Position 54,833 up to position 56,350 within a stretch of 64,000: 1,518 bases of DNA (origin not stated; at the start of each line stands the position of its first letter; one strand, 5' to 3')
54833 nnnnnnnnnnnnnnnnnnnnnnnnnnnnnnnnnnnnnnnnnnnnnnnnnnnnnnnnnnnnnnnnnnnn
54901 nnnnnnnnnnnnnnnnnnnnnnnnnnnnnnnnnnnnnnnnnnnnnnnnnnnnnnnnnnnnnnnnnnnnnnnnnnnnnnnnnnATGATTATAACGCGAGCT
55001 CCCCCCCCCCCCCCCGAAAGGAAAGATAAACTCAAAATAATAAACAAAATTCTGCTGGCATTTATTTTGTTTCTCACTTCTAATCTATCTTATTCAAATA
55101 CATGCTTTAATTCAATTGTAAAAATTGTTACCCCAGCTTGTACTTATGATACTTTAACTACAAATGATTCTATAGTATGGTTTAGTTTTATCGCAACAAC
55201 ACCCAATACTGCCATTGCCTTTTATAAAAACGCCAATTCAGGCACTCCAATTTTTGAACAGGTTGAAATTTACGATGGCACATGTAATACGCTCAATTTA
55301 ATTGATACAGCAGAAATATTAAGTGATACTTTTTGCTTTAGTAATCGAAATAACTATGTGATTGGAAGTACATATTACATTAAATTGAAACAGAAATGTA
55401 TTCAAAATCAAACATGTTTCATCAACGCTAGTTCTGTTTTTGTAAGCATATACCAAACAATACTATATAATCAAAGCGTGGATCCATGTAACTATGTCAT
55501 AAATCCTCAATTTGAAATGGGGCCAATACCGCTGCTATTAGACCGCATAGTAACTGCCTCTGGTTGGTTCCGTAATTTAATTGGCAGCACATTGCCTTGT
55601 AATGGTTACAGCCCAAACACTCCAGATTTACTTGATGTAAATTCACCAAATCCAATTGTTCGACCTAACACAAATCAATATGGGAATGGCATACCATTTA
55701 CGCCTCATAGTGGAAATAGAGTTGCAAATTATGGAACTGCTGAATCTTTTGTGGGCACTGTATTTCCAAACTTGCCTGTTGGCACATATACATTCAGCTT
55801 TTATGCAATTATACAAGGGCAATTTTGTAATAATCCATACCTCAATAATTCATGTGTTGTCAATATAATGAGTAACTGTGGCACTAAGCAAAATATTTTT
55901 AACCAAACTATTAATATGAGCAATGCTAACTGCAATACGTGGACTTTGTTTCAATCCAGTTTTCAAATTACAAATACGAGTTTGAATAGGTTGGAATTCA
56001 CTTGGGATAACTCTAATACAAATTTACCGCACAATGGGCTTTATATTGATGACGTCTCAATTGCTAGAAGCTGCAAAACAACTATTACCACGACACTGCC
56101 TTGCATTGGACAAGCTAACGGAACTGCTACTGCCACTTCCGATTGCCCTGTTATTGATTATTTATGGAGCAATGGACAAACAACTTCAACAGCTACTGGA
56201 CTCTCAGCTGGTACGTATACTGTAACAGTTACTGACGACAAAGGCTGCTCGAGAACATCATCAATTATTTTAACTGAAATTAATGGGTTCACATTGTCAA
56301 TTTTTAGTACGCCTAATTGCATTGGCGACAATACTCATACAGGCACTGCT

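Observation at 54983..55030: Fifteen-C homopolymer in the signal-peptide coding region of a 1594-aa T9SS adhesin-like gene: a candidate phase-variation switch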

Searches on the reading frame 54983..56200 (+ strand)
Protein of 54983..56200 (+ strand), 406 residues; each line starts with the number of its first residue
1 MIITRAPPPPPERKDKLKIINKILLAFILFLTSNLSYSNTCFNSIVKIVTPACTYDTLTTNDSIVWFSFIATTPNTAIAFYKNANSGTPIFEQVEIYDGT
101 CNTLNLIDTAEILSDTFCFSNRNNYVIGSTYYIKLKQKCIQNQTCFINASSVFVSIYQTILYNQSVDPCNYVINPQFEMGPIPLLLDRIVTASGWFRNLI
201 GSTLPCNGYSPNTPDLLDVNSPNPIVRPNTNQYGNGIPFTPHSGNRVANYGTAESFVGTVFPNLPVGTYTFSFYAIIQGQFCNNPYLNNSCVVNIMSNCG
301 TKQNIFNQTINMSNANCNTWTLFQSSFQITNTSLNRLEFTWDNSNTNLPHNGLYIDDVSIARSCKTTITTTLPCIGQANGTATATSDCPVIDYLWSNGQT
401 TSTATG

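Call 9: find_homologous_proteins(query=window:54983-56200:+, max_evalue=0.001)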
Query window:54983-56200:+ (406 aa): 1 proteins with E <= 0.001 among 6547 candidates.
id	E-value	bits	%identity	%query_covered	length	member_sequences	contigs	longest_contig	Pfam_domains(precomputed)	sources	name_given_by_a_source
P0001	2.1e-4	39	49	9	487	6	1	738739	PF07495.20,PF23623.2,PF13573.13,PF18981.7,PF23585.2,PF18962.8,PF16640.12,PF09912.15,PF00457.25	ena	-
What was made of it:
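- Tried and rejected: The head domain in the 5.8-billion protein set gave one irrelevant weak hit (call 9).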

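Call 19: find_related_loci(query=window:55016-56062:+, collection=metagenome_contigs, flank=10000)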
Query window:55016-56062:+ (349 aa) in metagenome_contigs; peptide patterns used: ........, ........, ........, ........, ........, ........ (x = any residue, [..] = any of these).
310 stretches matched a pattern, but none encodes a relative of the query by tblastn (E <= 1e-3).
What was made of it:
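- Tried and rejected: The head domain as a query in metagenome_contigs gave no confirmed locus (call 19).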
